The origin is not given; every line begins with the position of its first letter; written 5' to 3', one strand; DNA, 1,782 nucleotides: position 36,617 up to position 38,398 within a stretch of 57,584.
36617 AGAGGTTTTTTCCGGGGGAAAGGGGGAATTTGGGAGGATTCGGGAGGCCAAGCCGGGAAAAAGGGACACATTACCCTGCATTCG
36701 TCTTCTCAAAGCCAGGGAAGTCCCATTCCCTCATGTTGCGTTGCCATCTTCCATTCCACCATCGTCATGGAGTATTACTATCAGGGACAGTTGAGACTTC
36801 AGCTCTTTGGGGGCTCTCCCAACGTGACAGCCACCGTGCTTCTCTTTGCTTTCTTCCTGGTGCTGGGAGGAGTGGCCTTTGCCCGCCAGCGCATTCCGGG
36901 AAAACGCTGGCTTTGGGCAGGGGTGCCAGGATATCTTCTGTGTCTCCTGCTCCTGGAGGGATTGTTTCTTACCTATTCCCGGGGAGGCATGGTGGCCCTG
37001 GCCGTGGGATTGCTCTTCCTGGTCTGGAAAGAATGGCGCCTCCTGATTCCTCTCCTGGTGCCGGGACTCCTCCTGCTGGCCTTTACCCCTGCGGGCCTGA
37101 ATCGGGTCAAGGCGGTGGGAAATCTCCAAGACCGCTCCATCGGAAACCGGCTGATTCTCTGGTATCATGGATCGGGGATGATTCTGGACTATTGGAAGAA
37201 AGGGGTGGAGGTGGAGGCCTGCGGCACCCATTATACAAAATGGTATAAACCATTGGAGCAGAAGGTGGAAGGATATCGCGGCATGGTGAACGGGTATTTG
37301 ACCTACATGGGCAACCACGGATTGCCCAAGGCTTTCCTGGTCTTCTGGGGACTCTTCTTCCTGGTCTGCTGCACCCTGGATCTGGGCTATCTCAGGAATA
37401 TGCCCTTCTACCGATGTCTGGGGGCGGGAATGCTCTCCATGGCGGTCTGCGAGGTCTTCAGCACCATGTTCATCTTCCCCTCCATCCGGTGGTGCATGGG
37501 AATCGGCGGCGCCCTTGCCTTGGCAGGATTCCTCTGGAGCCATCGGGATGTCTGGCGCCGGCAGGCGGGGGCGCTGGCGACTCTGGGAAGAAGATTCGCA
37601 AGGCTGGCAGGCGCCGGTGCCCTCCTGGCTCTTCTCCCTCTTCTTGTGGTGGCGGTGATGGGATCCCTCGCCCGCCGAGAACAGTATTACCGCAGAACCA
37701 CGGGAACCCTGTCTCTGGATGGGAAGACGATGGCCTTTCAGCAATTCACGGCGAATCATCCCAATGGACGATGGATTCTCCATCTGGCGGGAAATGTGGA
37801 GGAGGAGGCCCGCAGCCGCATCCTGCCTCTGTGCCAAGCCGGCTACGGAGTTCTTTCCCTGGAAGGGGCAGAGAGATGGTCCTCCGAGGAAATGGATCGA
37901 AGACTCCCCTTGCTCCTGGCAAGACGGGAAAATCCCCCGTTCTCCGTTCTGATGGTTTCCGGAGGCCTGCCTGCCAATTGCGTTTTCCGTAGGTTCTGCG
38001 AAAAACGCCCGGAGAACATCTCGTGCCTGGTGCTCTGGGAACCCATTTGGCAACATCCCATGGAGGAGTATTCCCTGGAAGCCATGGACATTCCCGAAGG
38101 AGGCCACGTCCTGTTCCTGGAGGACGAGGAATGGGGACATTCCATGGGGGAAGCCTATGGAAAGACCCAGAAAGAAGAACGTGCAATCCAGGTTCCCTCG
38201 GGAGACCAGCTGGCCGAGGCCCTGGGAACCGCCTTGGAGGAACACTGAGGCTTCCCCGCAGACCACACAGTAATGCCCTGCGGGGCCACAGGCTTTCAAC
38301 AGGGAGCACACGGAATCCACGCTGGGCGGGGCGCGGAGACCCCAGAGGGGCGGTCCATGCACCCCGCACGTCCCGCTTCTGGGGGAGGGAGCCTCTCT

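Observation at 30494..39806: A ~9.3-kb accessory island sits exactly between the secY terminator and the rplK promoter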

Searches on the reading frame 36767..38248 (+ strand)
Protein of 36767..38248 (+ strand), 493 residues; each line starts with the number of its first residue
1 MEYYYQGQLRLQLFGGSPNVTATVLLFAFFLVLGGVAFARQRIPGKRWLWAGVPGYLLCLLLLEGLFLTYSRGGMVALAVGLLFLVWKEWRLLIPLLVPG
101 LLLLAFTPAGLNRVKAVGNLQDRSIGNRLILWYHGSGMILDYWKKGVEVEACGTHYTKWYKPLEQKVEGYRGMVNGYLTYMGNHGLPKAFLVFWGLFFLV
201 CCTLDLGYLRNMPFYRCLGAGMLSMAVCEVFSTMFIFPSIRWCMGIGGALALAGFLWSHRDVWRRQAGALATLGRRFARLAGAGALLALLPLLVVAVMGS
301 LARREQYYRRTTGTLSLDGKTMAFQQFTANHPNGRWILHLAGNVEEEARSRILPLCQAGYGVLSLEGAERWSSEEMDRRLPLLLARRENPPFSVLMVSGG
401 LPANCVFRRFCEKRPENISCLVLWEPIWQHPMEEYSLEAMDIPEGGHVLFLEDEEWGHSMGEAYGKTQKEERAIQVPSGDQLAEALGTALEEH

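Call 11: search_protein_families(library=pfam, max_evalue=0.1, proteins=[window:36767-38248:+])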
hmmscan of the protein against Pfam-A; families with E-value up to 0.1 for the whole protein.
window:36767-38248:+ (493 aa): 1 family
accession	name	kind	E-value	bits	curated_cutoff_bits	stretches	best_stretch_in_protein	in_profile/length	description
PF04932.20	Wzy_C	-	9.9e-09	35.6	31.7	1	58-186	2-142/149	O-Antigen ligase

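Call 27: search_protein_families(library=ncbifam, max_evalue=1, proteins=[window:36767-38248:+])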
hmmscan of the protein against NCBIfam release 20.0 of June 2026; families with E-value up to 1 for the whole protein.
window:36767-38248:+ (493 aa): 0 families

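Call 49: search_solved_structures(query=window:36767-38248:+, max_evalue=1)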
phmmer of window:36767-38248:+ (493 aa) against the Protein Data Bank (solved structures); distinct sequences matched with E-value up to 1: 0.

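Call 66: search_solved_structures(query=A7, max_evalue=10, show_alignments=3)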
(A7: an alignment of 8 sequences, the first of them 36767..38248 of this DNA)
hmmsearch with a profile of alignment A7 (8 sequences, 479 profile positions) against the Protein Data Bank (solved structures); distinct sequences matched with E-value up to 10: 2.
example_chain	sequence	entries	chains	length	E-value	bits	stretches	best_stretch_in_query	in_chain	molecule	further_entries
5lec_A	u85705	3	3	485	0.14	14.2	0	322-394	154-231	DDD_D12_12_D12_12_D12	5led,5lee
3x1d_A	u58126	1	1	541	0.15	14.1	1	214-267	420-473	Atlastin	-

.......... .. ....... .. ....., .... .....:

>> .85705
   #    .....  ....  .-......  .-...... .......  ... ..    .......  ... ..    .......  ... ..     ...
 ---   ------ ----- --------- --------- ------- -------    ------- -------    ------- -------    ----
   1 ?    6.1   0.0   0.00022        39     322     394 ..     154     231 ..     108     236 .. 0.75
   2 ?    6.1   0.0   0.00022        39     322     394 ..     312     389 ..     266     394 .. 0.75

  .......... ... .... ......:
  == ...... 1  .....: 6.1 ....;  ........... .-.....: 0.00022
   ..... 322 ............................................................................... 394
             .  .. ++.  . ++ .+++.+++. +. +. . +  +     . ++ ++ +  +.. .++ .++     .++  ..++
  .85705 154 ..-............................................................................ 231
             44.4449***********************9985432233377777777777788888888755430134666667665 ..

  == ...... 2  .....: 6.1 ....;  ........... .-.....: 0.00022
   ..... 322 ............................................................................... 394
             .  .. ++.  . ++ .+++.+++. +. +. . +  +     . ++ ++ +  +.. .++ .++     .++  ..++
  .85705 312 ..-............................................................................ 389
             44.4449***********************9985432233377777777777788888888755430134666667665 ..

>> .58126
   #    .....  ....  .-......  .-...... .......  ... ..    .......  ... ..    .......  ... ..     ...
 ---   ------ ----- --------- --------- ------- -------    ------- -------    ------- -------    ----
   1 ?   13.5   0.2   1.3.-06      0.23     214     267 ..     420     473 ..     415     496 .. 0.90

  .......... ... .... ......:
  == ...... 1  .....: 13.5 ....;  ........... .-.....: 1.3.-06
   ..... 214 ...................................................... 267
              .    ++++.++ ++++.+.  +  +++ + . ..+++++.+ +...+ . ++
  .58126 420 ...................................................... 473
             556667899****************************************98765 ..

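Call 67: find_homologous_proteins(query=window:36767-38248:+, max_evalue=0.001)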
Query window:36767-38248:+ (493 aa): 10 proteins with E <= 0.001 among 8000 candidates.
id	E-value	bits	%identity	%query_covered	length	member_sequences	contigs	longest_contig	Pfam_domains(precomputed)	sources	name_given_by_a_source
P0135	0.0e+0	1107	97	100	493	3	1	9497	PF04932.21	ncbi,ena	-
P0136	4.0e-266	902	78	99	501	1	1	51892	PF04932.21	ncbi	ncbi:MAG: O-antigen ligase family protein [Oligosphaeraceae bacterium]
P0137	1.5e-239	814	73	99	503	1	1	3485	PF04932.21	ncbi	-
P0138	2.0e-239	814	75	100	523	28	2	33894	PF04932.21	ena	-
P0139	2.4e-133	464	47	99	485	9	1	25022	PF04932.21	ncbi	-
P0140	2.4e-132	460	45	100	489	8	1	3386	PF04932.21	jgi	jgi:hypothetical protein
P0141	2.7e-127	444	45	100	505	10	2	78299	PF04932.21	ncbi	-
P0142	7.9e-7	46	32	38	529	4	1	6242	PF04932.21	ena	-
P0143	1.1e-6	46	32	38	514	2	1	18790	PF04932.21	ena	-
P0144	6.7e-6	43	37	14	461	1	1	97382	PF04932.21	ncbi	ncbi:MAG: O-antigen ligase family protein [Oligosphaeraceae bacterium]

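Call 75: predict_structure(alignment_id=A8)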
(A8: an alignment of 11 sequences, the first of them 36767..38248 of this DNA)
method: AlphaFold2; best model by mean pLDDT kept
length: 493 residues; sequences in the alignment: 11
mean_pLDDT: 77.8   pTM: 0.63
mean pLDDT of the five models: 77.8, 73.0, 68.2, 66.7, 65.5
residues with pLDDT >= 90: 75; 70-90: 295; 50-70: 85; < 50: 38
segments of 3 or more residues with pLDDT < 50: 1-8, 118-124, 158-173, 455-458
pLDDT, mean of each block of 10 residues (from residue 1): 44 67 90 91 80 88 84 82 88 87 70 54 55 77 76 55 38 60 85 89 89 92 81 62 89 86 62 79 89 87 74 85 88 90 75 82 89 88 74 87 88 86 83 78 86 58 67 78 86 57
secondary structure, 60 per line:
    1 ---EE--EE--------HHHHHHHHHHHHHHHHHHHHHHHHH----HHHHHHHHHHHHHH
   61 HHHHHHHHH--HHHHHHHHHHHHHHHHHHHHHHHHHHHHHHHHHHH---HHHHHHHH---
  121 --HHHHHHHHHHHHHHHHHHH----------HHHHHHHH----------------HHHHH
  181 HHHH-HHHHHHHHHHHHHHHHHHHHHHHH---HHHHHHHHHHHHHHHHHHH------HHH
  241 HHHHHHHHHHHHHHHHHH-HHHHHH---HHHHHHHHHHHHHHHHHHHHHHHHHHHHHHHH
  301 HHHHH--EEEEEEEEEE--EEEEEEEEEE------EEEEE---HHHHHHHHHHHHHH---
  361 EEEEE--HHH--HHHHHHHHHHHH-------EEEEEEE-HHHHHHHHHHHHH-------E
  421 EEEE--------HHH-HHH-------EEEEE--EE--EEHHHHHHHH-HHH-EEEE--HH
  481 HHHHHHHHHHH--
elements in order: H18-42 H47-69 H72-106 H110-117 H123-141 H152-159 H176-184 H186-209 H213-231 H238-258 H260-265 H269-305 E308-317 E320-329 E336-340 H344-357 E361-365 H373-384 E392-398 H400-412 E420-424 E447-451 H460-467 E473-476 H479-491

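Call 78: fold_search(model_id=the predicted structure, library=pdb)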
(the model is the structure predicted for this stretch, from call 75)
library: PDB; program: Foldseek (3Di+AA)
matches with E <= 10: 1518; with E <= 0.001: 114
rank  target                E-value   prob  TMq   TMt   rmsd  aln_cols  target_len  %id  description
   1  3our_A                1.8e-05  1.00  0.29  0.35  19.2       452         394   10  Crystal structure of complex between EIIA and a novel pyruvate decarboxylase (released 2011-06-01)
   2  3mve_A                3.3e-05  1.00  0.28  0.34  10.6       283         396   12  Crystal structure of a novel pyruvate decarboxylase (released 2011-05-18)
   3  4i4c_A                3.3e-05  1.00  0.25  0.30  16.6       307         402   11  Crystal structure of the protein frsA complexed with unknown ligand (released 2013-10-09)
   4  3mve_B                4.1e-05  1.00  0.26  0.31  17.9       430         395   10  Crystal structure of a novel pyruvate decarboxylase (released 2011-05-18)
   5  3wj2_B                4.5e-05  1.00  0.26  0.40   6.6       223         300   13  Crystal structure of ESTFA (FE-lacking apo form) (released 2014-07-30)
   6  5g59                  5.0e-05  1.00  0.26  0.42   5.7       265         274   10  Structure of the Pyrococcus Furiosus Esterase Pf2001 with space group P3121 (released 2017-06-21)
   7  3our_E                5.2e-05  1.00  0.29  0.35  10.2       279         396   12  Crystal structure of complex between EIIA and a novel pyruvate decarboxylase (released 2011-06-01)
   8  5l2p_C                6.6e-05  1.00  0.29  0.45   5.1       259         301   12  Structure of arylesterase (released 2017-08-09)
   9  5l2p_A                7.2e-05  1.00  0.29  0.44   5.1       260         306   12  Structure of arylesterase (released 2017-08-09)
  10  8wt1_F                7.6e-05  1.00  0.20  0.16   9.0       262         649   11  Crystal structure of S9 carboxypeptidase from Geobacillus sterothermophilus (released 2024-03-13)
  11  7xrh_B                9.6e-05  1.00  0.26  0.49   5.2       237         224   13  Feruloyl esterase from Lactobacillus acidophilus (released 2023-05-17)
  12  4i4c_B                1.1e-04  1.00  0.26  0.30  18.5       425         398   10  Crystal structure of the protein frsA complexed with unknown ligand (released 2013-10-09)
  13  5l2p_B                1.1e-04  1.00  0.29  0.44   5.1       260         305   12  Structure of arylesterase (released 2017-08-09)
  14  6kmo_B                1.2e-04  1.00  0.27  0.38   6.7       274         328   12  Crystal structure of a novel esterase CinB from Enterobacter asburiae (released 2019-09-04)
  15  6iey_B                1.3e-04  1.00  0.29  0.42   7.1       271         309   16  Crystal structure of Chloramphenicol-Metabolizaing Enzyme EstDL136-Chloramphenicol complex (released 2019-02-06)
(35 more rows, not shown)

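Call 87: find_encoding_contigs(protein=P0141, flank=10000, max_places=2)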
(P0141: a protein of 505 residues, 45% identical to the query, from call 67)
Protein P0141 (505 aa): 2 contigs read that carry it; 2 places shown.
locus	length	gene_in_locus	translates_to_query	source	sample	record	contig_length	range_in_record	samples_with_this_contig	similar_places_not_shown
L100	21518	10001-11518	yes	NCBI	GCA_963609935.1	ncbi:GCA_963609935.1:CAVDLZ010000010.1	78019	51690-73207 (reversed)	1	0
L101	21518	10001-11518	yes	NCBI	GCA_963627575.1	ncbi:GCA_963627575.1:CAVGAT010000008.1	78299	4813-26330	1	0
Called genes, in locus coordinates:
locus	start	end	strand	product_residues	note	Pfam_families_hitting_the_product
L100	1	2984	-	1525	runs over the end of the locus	PF04997:RNA_pol_Rpb1_1, PF00623:RNA_pol_Rpb1_2, PF04983:RNA_pol_Rpb1_3, PF05000:RNA_pol_Rpb1_4, PF04998:RNA_pol_Rpb1_5, PF01333:Apocytochr_F_C (faint), PF21668:RPOC_hybrid (faint)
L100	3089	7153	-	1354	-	PF04563:RNA_pol_Rpb2_1, PF04561:RNA_pol_Rpb2_2, PF04565:RNA_pol_Rpb2_3, PF10385:RNA_pol_Rpb2_45, PF00562:RNA_pol_Rpb2_6, PF04560:RNA_pol_Rpb2_7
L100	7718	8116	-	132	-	PF16320:Ribosomal_L12_N, PF00542:Ribosomal_L12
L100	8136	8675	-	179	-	PF00466:Ribosomal_L10, PF27436:RL10_C (weak)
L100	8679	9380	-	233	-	PF00687:Ribosomal_L1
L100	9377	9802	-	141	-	PF03946:Ribosomal_L11_N, PF00298:Ribosomal_L11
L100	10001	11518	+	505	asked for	PF04932:Wzy_C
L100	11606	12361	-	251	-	-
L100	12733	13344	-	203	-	PF02357:NusG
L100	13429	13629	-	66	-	PF00584:SecE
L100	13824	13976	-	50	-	PF00471:Ribosomal_L33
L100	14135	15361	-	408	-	PF00009:GTP_EFTU, PF03144:GTP_EFTU_D2, PF03143:GTP_EFTU_D3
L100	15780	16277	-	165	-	PF02464:CinA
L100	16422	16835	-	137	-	PF01648:ACPS, PF17837:4PPT_N (faint)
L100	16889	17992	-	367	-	PF04381:RdgC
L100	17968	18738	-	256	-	PF01643:Acyl-ACP_TE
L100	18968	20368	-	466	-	PF01225:Mur_ligase (weak), PF08245:Mur_ligase_M, PF02875:Mur_ligase_C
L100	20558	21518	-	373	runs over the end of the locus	PF00154:RecA_N, PF08423:Rad51, PF06745:ATPase (weak), PF27531:MT3502_N (weak), PF21096:RecA_C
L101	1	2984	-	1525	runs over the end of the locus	PF04997:RNA_pol_Rpb1_1, PF00623:RNA_pol_Rpb1_2, PF04983:RNA_pol_Rpb1_3, PF05000:RNA_pol_Rpb1_4, PF04998:RNA_pol_Rpb1_5, PF01333:Apocytochr_F_C (faint), PF21668:RPOC_hybrid (faint)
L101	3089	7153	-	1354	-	PF04563:RNA_pol_Rpb2_1, PF04561:RNA_pol_Rpb2_2, PF04565:RNA_pol_Rpb2_3, PF10385:RNA_pol_Rpb2_45, PF00562:RNA_pol_Rpb2_6, PF04560:RNA_pol_Rpb2_7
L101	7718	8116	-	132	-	PF16320:Ribosomal_L12_N, PF00542:Ribosomal_L12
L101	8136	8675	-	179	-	PF00466:Ribosomal_L10, PF27436:RL10_C (weak)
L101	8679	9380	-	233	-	PF00687:Ribosomal_L1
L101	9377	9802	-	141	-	PF03946:Ribosomal_L11_N, PF00298:Ribosomal_L11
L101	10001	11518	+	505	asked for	PF04932:Wzy_C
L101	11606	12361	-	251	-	-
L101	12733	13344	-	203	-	PF02357:NusG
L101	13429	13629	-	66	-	PF00584:SecE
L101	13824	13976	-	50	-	PF00471:Ribosomal_L33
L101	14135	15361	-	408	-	PF00009:GTP_EFTU, PF03144:GTP_EFTU_D2, PF03143:GTP_EFTU_D3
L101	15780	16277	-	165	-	PF02464:CinA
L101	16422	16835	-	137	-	PF01648:ACPS, PF17837:4PPT_N (faint)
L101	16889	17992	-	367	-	PF04381:RdgC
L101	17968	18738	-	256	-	PF01643:Acyl-ACP_TE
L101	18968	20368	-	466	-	PF01225:Mur_ligase (weak), PF08245:Mur_ligase_M, PF02875:Mur_ligase_C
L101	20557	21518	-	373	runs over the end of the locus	PF00154:RecA_N, PF08423:Rad51, PF06745:ATPase (weak), PF27531:MT3502_N (weak), PF21096:RecA_C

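Call 88: search_protein_families(library=padloc, max_evalue=0.01, proteins=[window:36767-38248:+])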
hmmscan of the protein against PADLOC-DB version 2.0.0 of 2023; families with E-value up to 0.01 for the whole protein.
window:36767-38248:+ (493 aa): 0 families

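Call 93: search_protein_families(library=pfam, max_evalue=0.001, proteins=[L100:10001-11518:+])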
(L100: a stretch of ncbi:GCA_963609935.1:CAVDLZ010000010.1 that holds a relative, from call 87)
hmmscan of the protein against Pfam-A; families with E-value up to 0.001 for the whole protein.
L100:10001-11518:+ (505 aa): 1 family
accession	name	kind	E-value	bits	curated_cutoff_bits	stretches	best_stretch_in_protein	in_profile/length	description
PF04932.20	Wzy_C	-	3.4e-10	40.3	31.7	1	74-206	2-144/149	O-Antigen ligase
